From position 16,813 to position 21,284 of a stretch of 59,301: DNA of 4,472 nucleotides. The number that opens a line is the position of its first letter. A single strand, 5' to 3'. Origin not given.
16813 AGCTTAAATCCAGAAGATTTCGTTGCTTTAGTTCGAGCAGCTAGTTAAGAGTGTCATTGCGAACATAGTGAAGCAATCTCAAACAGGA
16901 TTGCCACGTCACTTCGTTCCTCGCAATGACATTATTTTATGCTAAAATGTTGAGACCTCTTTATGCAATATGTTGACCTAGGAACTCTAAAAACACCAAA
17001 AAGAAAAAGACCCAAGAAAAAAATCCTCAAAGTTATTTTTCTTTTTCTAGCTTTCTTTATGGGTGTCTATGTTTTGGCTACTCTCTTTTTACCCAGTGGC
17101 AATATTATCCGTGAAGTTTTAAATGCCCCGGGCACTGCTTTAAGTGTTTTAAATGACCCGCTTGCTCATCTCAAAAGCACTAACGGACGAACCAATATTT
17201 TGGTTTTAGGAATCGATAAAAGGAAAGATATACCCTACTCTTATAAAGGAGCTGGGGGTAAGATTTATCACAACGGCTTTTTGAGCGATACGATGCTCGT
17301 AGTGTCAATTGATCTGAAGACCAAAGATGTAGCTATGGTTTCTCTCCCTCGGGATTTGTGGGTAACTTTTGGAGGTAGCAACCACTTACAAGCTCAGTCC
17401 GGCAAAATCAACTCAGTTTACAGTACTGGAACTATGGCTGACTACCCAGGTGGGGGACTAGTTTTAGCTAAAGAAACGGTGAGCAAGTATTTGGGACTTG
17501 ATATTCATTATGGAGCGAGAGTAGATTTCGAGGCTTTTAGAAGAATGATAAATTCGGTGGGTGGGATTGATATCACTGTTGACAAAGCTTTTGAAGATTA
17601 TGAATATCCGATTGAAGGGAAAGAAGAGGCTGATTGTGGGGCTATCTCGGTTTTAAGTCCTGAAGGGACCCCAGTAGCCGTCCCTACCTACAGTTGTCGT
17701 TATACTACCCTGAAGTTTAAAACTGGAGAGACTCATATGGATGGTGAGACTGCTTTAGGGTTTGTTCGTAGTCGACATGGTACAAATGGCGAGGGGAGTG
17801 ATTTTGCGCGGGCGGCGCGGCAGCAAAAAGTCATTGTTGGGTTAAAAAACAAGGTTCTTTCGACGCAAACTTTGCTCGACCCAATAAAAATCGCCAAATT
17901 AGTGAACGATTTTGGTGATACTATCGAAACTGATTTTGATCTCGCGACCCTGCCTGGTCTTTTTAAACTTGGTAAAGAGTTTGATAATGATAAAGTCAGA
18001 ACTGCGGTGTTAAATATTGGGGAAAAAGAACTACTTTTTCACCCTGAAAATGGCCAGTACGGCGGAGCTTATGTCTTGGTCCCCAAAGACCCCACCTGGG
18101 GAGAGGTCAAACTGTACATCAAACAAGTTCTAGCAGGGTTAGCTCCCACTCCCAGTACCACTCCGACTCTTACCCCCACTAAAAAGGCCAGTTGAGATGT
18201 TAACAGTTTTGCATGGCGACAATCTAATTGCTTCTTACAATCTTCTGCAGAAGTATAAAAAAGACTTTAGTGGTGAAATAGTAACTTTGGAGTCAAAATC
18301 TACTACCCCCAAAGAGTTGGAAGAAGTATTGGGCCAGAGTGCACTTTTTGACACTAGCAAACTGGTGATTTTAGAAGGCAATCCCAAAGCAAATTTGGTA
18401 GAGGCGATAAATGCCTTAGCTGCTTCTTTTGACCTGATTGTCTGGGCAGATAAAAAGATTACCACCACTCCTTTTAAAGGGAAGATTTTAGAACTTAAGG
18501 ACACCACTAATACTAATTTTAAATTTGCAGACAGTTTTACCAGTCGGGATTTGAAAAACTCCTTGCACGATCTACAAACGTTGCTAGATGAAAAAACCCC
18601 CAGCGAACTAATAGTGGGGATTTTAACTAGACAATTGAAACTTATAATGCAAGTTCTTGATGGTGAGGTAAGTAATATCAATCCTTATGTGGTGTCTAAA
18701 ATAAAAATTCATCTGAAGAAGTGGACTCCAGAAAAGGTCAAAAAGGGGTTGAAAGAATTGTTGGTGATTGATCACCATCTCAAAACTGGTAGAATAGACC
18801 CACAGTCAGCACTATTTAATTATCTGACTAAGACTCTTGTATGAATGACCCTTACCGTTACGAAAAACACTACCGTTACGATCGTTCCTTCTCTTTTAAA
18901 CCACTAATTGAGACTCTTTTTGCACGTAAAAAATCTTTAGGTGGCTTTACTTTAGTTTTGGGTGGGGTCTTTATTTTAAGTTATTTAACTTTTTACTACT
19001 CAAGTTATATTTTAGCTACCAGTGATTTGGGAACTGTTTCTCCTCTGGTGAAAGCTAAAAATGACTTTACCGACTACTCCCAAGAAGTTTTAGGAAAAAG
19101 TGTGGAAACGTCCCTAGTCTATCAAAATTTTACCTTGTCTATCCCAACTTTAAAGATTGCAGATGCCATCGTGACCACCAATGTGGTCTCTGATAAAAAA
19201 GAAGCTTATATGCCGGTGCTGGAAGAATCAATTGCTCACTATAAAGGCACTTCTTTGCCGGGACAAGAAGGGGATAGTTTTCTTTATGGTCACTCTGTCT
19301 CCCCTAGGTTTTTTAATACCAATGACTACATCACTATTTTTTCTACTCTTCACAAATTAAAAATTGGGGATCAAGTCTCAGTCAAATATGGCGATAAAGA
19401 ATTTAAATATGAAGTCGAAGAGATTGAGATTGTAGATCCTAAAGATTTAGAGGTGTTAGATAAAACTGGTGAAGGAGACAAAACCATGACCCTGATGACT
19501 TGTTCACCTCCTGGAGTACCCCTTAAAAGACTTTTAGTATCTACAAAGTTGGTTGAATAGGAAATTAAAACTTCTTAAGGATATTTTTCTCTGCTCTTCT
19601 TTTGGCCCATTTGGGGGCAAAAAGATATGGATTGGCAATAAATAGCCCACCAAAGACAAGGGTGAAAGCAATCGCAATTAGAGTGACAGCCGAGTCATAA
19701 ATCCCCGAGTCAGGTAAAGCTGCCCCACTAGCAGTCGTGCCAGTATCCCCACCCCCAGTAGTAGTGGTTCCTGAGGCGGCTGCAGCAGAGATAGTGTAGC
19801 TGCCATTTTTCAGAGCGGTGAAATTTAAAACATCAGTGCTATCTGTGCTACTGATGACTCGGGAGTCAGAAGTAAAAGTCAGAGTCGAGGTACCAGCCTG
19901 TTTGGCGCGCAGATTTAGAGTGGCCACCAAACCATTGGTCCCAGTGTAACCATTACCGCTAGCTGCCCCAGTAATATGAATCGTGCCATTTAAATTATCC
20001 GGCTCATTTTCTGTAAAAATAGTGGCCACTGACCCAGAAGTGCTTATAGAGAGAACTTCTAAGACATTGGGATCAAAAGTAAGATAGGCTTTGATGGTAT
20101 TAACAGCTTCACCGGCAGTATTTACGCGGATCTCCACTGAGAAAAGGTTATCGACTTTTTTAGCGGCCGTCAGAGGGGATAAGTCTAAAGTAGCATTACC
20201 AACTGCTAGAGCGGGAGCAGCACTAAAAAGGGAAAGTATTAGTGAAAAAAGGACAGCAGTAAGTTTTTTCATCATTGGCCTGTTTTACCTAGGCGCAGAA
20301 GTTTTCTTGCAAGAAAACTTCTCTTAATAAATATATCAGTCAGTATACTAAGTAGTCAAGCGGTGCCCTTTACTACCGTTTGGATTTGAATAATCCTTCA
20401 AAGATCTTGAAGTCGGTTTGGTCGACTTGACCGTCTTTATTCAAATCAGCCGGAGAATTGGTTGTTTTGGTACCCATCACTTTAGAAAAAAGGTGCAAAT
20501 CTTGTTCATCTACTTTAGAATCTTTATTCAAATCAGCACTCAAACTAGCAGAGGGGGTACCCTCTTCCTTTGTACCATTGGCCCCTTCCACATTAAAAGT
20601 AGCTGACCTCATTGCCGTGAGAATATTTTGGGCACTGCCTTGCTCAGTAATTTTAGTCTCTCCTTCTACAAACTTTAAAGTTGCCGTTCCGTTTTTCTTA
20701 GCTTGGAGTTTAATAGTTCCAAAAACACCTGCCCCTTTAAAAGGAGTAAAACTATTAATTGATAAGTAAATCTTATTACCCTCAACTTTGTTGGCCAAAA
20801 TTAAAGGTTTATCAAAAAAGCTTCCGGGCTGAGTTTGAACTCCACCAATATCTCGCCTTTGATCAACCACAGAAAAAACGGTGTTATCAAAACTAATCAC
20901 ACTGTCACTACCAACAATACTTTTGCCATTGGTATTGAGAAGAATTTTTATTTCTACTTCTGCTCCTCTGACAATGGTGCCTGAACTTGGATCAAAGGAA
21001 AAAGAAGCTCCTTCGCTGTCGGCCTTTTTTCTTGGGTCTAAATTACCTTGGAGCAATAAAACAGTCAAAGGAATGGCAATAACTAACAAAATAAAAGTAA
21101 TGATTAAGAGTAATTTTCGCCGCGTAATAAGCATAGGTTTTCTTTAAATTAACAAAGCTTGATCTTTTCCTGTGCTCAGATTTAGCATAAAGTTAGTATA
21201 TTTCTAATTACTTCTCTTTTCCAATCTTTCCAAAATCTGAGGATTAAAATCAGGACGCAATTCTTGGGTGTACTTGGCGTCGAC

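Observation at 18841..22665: pilN-pilO co-oriented with cohesin-dockerin and cohesin-LPDSG proteins, convergent on a sortase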

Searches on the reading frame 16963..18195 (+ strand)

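Call 3: search_protein_families(library=pfam, proteins=[window:16963-18195:+], max_evalue=0.1)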
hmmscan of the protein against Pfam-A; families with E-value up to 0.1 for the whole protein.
window:16963-18195:+ (410 aa): 1 family
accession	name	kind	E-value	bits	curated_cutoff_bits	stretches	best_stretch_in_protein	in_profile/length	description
PF03816.19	LytR_cpsA_psr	-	2e-35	122.6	24.6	1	108-298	2-148/150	LytR_cpsA_psr family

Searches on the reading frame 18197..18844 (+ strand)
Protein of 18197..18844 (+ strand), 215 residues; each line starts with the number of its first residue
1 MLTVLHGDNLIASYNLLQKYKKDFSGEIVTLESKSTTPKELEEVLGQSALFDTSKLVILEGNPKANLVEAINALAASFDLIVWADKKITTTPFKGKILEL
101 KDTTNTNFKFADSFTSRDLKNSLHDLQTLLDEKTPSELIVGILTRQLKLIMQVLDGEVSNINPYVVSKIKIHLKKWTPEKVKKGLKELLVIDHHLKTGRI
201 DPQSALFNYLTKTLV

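Call 3: search_protein_families(library=pfam, proteins=[window:18197-18844:+], max_evalue=0.1)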
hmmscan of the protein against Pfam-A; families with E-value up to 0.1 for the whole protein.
window:18197-18844:+ (215 aa): 1 family
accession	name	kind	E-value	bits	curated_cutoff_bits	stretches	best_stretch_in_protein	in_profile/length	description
PF21694.2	DNA_pol3_delta_C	-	2.3e-12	47.4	27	1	106-207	3-115/121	DNA polymerase III delta subunit, C-terminal domain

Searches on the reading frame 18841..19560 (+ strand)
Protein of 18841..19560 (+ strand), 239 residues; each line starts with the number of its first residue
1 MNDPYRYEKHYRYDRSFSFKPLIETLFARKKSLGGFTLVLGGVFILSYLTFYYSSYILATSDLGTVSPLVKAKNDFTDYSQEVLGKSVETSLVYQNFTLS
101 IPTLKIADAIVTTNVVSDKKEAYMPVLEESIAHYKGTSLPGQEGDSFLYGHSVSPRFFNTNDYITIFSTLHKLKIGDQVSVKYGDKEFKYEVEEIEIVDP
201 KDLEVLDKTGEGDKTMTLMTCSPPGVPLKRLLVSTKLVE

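Call 3: search_protein_families(library=pfam, proteins=[window:18841-19560:+], max_evalue=0.1)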
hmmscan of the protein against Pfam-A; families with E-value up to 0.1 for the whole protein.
window:18841-19560:+ (239 aa): 2 families
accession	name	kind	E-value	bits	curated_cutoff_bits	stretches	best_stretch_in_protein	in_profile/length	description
PF04203.18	Sortase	-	7e-24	84.4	26.6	1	100-238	2-125/125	Sortase domain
PF01272.25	GreA_GreB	-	0.068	13.6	26.9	0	169-196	49-76/77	Transcription elongation factor, GreA/GreB, C-term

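Call 57: search_protein_families(library=ncbifam, proteins=[window:18841-19560:+], max_evalue=0.01)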
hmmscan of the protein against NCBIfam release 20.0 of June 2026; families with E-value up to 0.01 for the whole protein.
window:18841-19560:+ (239 aa): 7 families
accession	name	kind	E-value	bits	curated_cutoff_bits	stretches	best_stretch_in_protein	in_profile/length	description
TIGR01076.1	sortase_fam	subfamily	3.2e-20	72.3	39.35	1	126-236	22-126/136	sortase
NF033745.1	class_C_sortase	subfamily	5.2e-20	72.1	160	1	124-235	113-218/220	class C sortase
NF058671.1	sortase_SrtD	exception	2.1e-17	63.4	140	1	39-223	7-170/187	class D sortase, LPxTATN-specific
NF033746.1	class_D_sortase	subfamily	9.8e-16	57.8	165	1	126-223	32-116/135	class D sortase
NF033747.1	class_E_sortase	subfamily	6.6e-13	49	160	1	125-238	94-206/211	class E sortase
NF033748.1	class_F_sortase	subfamily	1.9e-09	37.4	166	1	97-222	12-134/155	class F sortase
TIGR03784.1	marine_sortase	equivalog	1.2e-05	25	158.25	1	165-223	101-158/174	class GN sortase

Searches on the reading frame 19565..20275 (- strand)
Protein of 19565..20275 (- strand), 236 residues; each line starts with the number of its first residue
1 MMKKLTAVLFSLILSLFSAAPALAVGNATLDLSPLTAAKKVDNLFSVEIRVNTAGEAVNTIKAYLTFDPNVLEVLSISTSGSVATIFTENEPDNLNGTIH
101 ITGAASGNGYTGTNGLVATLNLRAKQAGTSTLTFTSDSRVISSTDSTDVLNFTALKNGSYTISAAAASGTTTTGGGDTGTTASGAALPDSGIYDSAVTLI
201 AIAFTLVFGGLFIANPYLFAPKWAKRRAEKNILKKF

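Call 3: search_protein_families(library=pfam, proteins=[window:19565-20275:-], max_evalue=0.1)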
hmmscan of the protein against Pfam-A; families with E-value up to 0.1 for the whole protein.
window:19565-20275:- (236 aa): 3 families
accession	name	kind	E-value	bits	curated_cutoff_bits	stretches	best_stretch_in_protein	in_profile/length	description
PF00963.24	Cohesin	-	2.7e-10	41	24.1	1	37-149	8-128/139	Cohesin domain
PF06832.18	BiPBP_C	-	0.0056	17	26.8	1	95-172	8-86/90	Penicillin-Binding Protein C-terminus Family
PF09394.16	Inhibitor_I42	-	0.076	13.7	27.2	0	145-167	52-74/91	Chagasin family peptidase inhibitor I42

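Call 17: find_homologous_proteins(query=window:19565-20275:-)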
Query window:19565-20275:- (236 aa): 10 proteins with E <= 0.001 among 3712 candidates.
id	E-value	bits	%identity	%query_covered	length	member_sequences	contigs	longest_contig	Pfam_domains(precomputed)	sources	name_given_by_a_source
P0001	4.5e-139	479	100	100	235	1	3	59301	PF00963.25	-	-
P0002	2.3e-118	412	85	100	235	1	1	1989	PF00963.25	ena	-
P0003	8.3e-95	335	71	100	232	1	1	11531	PF00963.25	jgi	jgi:hypothetical protein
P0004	5.1e-89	316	68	100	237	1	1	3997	PF00963.25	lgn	-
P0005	1.3e-79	285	61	100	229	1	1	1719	PF00963.25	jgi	jgi:hypothetical protein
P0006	2.9e-76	274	68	83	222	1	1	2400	PF00963.25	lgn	-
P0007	5.5e-76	273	60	100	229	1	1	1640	PF00963.25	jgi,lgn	jgi:hypothetical protein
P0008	7.3e-75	269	65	94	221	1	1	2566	PF00963.25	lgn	-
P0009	1.0e-74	269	59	100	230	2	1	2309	PF00963.25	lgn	-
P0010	3.6e-71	257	57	100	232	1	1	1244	PF00963.25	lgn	-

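Call 18: find_encoding_contigs(protein=P0003, flank=8000, max_places=3)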
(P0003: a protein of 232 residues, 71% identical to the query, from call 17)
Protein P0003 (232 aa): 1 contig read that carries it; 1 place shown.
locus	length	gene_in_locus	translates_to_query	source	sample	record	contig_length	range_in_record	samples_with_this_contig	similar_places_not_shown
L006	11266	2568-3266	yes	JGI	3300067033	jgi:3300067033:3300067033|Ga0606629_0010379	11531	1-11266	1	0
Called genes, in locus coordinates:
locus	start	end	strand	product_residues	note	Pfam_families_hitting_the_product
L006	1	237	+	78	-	?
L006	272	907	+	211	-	PF05137:PilN (faint)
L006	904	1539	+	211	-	PF04350:PilO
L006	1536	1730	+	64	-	-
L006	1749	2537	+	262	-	PF00404:Dockerin_1 (weak)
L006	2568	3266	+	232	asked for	PF00963:Cohesin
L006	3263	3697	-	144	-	PF00293:NUDIX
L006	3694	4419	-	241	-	PF04203:Sortase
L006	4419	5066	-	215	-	PF21694:DNA_pol3_delta_C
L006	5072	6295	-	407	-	PF03816:LytR_cpsA_psr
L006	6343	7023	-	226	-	PF00121:TIM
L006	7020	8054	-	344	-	PF00162:PGK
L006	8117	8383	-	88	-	PF00085:Thioredoxin, PF14595:Thioredoxin_9 (weak), PF13098:Thioredoxin_2 (weak)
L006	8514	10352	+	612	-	PF00580:UvrD-helicase, PF13086:AAA_11 (weak), PF13245:AAA_19, PF13604:AAA_30 (faint), PF01443:Viral_helicase1 (faint), PF13361:UvrD_C, PF13538:UvrD_C_2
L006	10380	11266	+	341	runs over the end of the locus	PF02388:FemAB, PF13480:Acetyltransf_6, PF02388:FemAB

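Call 19: find_encoding_contigs(protein=P0004, flank=5000, max_places=3)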
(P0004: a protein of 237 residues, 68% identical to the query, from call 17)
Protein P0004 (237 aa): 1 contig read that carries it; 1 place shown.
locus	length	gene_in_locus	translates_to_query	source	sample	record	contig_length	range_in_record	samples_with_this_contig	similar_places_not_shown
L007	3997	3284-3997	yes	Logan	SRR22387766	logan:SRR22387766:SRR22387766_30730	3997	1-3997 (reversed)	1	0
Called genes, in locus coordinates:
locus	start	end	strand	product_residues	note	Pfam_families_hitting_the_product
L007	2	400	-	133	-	?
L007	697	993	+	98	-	PF01649:Ribosomal_S20p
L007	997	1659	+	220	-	-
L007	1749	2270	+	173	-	PF04350:PilO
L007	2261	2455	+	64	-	-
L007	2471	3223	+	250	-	PF00404:Dockerin_1 (faint)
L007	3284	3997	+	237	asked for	PF00963:Cohesin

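Call 56: search_solved_structures(query=A1, max_evalue=1, show_alignments=1)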
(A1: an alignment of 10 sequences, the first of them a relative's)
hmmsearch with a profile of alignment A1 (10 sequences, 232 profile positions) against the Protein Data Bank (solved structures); distinct sequences matched with E-value up to 1: 2.
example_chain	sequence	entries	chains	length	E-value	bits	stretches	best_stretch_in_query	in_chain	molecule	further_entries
1g1k_A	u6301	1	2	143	0.36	13.4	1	43-132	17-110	SCAFFOLDING PROTEIN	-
2vn5_A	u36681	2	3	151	0.5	12.9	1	55-132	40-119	SCAFFOLDING PROTEIN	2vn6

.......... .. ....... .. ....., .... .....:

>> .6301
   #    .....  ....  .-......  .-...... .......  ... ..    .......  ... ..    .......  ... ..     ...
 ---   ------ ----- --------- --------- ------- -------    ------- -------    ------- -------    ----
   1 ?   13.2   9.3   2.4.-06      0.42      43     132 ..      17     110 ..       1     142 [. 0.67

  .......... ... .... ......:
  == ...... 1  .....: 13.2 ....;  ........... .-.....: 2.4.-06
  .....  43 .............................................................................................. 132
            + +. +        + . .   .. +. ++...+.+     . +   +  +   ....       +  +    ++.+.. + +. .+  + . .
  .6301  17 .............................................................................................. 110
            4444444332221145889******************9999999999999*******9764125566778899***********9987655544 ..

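Call 57: search_protein_families(library=ncbifam, proteins=[window:19565-20275:-], max_evalue=0.01)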
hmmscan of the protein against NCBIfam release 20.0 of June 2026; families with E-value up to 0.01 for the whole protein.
window:19565-20275:- (236 aa): 0 families

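Call 73: predict_structure(alignment_id=A1)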
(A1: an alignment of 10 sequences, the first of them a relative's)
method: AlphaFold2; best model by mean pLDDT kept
length: 235 residues; sequences in the alignment: 10
mean_pLDDT: 54.3   pTM: 0.43
mean pLDDT of the five models: 54.3, 53.9, 53.3, 52.4, 50.5
residues with pLDDT >= 90: 0; 70-90: 25; 50-70: 125; < 50: 85
segments of 3 or more residues with pLDDT < 50: 17-27, 81-94, 138-154, 162-194
pLDDT, mean of each block of 10 residues (from residue 1): 60 54 46 52 67 54 69 68 44 55 53 61 68 56 40 48 46 39 34 53 68 61 55 49
secondary structure, 60 per line:
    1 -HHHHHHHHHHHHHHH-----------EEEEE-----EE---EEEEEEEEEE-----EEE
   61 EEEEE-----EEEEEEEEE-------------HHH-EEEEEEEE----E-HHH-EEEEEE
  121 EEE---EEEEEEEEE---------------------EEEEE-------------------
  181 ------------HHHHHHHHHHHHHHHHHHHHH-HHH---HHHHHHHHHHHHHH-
elements in order: H2-16 E28-32 E43-52 E58-65 E71-79 E97-104 E115-123 E127-135 E157-161 H193-213 H221-234

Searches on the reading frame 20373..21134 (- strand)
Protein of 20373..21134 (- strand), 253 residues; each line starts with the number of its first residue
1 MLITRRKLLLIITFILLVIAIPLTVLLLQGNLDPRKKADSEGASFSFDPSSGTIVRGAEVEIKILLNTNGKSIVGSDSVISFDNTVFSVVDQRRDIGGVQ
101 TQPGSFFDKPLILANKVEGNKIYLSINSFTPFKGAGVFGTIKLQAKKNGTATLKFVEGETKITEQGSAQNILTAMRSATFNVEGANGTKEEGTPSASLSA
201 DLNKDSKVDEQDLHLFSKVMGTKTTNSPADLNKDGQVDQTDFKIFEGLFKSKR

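Call 3: search_protein_families(library=pfam, proteins=[window:20373-21134:-], max_evalue=0.1)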
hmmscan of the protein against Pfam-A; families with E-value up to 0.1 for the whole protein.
window:20373-21134:- (253 aa): 6 families
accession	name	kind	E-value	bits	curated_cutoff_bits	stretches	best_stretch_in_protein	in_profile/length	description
PF00404.24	Dockerin_1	-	1.2e-08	35.4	22.9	2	200-244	2-51/57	Dockerin type I domain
PF00963.24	Cohesin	-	0.00059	20.5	24.1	1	57-163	13-121/139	Cohesin domain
PF00036.39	EF-hand_1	-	0.011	15.7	25.4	0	229-243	9-23/29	EF hand domain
PF13499.12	EF-hand_7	-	0.045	14.5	30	0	200-243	11-63/67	EF-hand domain pair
PF13202.12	EF-hand_5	-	0.071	13.1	25.9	0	229-243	8-22/25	EF hand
PF10149.14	TM231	-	0.078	12.6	23.2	0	9-48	25-64/301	Transmembrane protein 231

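Call 53: find_homologous_proteins(query=window:20373-21134:-)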
Query window:20373-21134:- (253 aa): 13 proteins with E <= 0.001 among 1546 candidates.
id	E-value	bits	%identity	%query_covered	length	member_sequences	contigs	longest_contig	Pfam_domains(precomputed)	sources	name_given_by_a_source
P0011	1.1e-155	534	100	100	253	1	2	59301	PF00404.25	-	-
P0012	1.8e-129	448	83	100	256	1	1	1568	PF00404.25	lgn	-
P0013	1.2e-98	347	66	99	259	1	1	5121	-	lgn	-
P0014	1.3e-93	331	64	100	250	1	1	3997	PF00404.25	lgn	-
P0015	7.3e-93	328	64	90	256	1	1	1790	PF00404.25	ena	-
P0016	5.8e-88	312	61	90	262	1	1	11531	PF00404.25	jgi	jgi:hypothetical protein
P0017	1.2e-85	305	62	98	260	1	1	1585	PF00404.25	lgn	-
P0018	1.3e-80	288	55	99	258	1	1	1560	PF00404.25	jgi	jgi:hypothetical protein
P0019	3.5e-66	241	55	95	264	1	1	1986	PF00404.25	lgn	-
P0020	6.7e-66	240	52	92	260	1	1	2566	PF00404.25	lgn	-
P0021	3.7e-63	231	53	91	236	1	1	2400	PF00404.25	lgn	-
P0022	3.9e-5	41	25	93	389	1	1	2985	PF00404.25,PF00963.25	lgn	-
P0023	9.8e-4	37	31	26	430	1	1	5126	-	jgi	-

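Call 57: search_protein_families(library=ncbifam, proteins=[window:20373-21134:-], max_evalue=0.01)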
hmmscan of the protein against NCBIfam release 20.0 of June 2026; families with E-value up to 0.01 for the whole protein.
window:20373-21134:- (253 aa): 1 family
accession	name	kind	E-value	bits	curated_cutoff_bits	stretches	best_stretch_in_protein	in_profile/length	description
NF041540.1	dockerin_GC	domain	0.0014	18.9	29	1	200-250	3-64/67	GC-type dockerin domain-anchored protein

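Call 63: predict_structure(alignment_id=A4)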
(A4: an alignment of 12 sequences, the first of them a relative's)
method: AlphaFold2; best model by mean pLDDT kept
length: 253 residues; sequences in the alignment: 12
mean_pLDDT: 78.6   pTM: 0.53
mean pLDDT of the five models: 78.6, 76.7, 75.6, 74.3, 72.8
residues with pLDDT >= 90: 60; 70-90: 132; 50-70: 34; < 50: 27
segments of 3 or more residues with pLDDT < 50: 30-39, 94-99, 186-196
pLDDT, mean of each block of 10 residues (from residue 1): 73 82 62 46 90 89 91 90 88 48 62 78 86 88 90 94 86 94 58 50 85 87 80 84 87 69
secondary structure, 60 per line:
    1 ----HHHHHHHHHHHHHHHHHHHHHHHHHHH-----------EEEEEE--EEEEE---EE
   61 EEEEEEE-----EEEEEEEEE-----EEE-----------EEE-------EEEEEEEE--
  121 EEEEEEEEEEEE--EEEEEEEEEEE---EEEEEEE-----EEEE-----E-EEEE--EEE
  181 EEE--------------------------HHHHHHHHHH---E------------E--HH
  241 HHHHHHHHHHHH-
elements in order: H5-31 E43-48 E51-55 E59-67 E73-81 E87-89 E101-103 E111-118 E121-132 E135-145 E149-155 E161-164 E172-175 E178-183 H210-219 H239-252

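Call 66: fold_search(model_id=the predicted structure, library=pdb)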
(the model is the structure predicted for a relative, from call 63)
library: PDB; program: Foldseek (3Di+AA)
matches with E <= 10: 2000; with E <= 0.001: 104
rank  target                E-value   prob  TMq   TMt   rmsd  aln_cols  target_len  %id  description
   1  6kgf_C                6.7e-11  1.00  0.48  0.79   2.6       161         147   14  Crystal structure of CaDoc0917(R16D)-CaCohA2 complex at pH 8.2 (released 2020-07-08)
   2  6kgd_A                6.1e-10  1.00  0.48  0.79   2.3       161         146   13  Crystal structure of CaDoc0917(R49D)-CaCohA2 complex at pH 8.0 (released 2020-07-08)
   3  6kgf_A                7.8e-10  1.00  0.44  0.74   4.7       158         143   13  Crystal structure of CaDoc0917(R16D)-CaCohA2 complex at pH 8.2 (released 2020-07-08)
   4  6kge_A                9.3e-10  1.00  0.42  0.73   5.2       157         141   12  Crystal structure of CaDoc0917(R16D)-CaCohA2 complex at pH 5.5 (released 2020-07-08)
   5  6kgc_A                9.9e-10  1.00  0.44  0.75   4.7       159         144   12  Crystal structure of CaDoc0917(R49D)-CaCohA2 complex at pH 5.4 (released 2020-07-08)
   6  2xdh                  1.5e-09  1.00  0.43  0.75   2.9       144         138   19  Non-cellulosomal cohesin from the hyperthermophilic archaeon Archaeoglobus fulgidus (released 2010-05-26)
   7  6kg8_MODEL_1_A        5.6e-09  1.00  0.44  0.69   2.7       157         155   15  Solution structure of CaCohA2 from Clostridium acetobutylicum (released 2020-07-08)
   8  4fl4_I                5.6e-09  1.00  0.45  0.37   3.1       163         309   16  Scaffoldin conformation and dynamics revealed by a ternary complex from the Clostridium thermocellum cellulosome (released 2012-06-27)
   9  4fl4_C                7.6e-09  1.00  0.44  0.37   3.3       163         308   16  Scaffoldin conformation and dynamics revealed by a ternary complex from the Clostridium thermocellum cellulosome (released 2012-06-27)
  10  2vn6_A                1.1e-08  1.00  0.41  0.66   5.3       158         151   13  The Clostridium cellulolyticum dockerin displays a dual binding mode for its cohesin partner (released 2008-05-13)
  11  1g1k_A                1.3e-08  1.00  0.44  0.75   2.7       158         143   14  COHESIN MODULE FROM THE CELLULOSOME OF CLOSTRIDIUM CELLULOLYTICUM (released 2000-11-22)
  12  2vn5_A                2.2e-08  1.00  0.41  0.70   5.4       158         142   13  The Clostridium cellulolyticum dockerin displays a dual binding mode for its cohesin partner (released 2008-05-20)
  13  5k39_A                4.1e-08  1.00  0.44  0.63   4.1       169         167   12  THE TYPE II COHESIN DOCKERIN COMPLEX FROM CLOSTRIDIUM THERMOCELLUM (released 2017-03-29)
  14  2zf9_A                1.2e-07  1.00  0.45  0.60   4.8       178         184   15  Crystal structure of a type III cohesin module from the cellulosomal ScaE cell-surface anchoring scaffoldin of Ruminoc (released 2008-12-30)
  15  2zf9_D                1.8e-07  1.00  0.45  0.60   4.8       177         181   16  Crystal structure of a type III cohesin module from the cellulosomal ScaE cell-surface anchoring scaffoldin of Ruminoc (released 2008-12-30)
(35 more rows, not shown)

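Call 84: find_related_loci(query=A4, collection=genome_contigs, flank=6000)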
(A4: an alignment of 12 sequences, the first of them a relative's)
Query A4 (253 aa) in genome_contigs; peptide patterns used: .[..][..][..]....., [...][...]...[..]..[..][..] (x = any residue, [..] = any of these).
44 stretches matched a pattern, but none encodes a relative of the query by tblastn (E <= 1e-3).

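Call 88: search_solved_structures(query=A4, max_evalue=0.1)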
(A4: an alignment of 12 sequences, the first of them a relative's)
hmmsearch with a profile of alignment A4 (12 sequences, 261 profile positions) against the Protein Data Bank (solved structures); distinct sequences matched with E-value up to 0.1: 29.
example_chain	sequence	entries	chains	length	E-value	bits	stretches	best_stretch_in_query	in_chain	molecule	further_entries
4fl4_A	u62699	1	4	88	1.7e-10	43.8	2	196-250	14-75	Glycoside hydrolase family 9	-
2jnk_A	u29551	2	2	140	2.1e-07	33.6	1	167-249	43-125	Hyalurononglucosaminidase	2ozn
2y3n_B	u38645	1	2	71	1.9e-06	30.5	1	204-259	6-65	CELLULOSOMAL FAMILY-48 PROCESSIVE GLYCOSIDE HYDROLASE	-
3kcp_A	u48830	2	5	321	4.2e-06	29.4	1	193-258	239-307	Cellulosomal-scaffolding protein A | Cellulosome anchoring protein cohesin region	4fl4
5lxv_B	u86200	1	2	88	2.5e-05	26.9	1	195-251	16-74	Carbohydrate-binding protein WP_009985128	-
1daq_A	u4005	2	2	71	2.6e-05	26.8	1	203-251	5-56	ENDOGLUCANASE SS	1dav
2mte_A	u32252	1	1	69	3e-05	26.6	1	204-251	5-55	Cellulose 1,4-beta-cellobiosidase (reducing end) CelS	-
2yik_A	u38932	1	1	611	7e-05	25.4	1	181-251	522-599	ENDOGLUCANASE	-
4cj0_A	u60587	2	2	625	0.00012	24.7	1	204-251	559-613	ENDOGLUCANASE D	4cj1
1clc_A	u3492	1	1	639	0.00013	24.5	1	204-251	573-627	ENDOGLUCANASE CELD; EC: 3.2.1.4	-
6kg9_A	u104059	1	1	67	0.00076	22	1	204-248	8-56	And cellulose-binding endoglucanase family 9 CelL ortholog dockerin domain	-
3ul4_B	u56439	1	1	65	0.001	21.6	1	204-251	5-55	Cellulosome enzyme, dockerin type I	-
2vn5_B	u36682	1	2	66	0.0015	21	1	205-252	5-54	ENDOGLUCANASE A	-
6kgc_B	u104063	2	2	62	0.0019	20.7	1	205-247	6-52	And cellulose-binding endoglucanase family 9 CelL ortholog dockerin domain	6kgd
2vn6_B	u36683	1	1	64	0.0025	20.3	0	198-227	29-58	ENDOGLUCANASE A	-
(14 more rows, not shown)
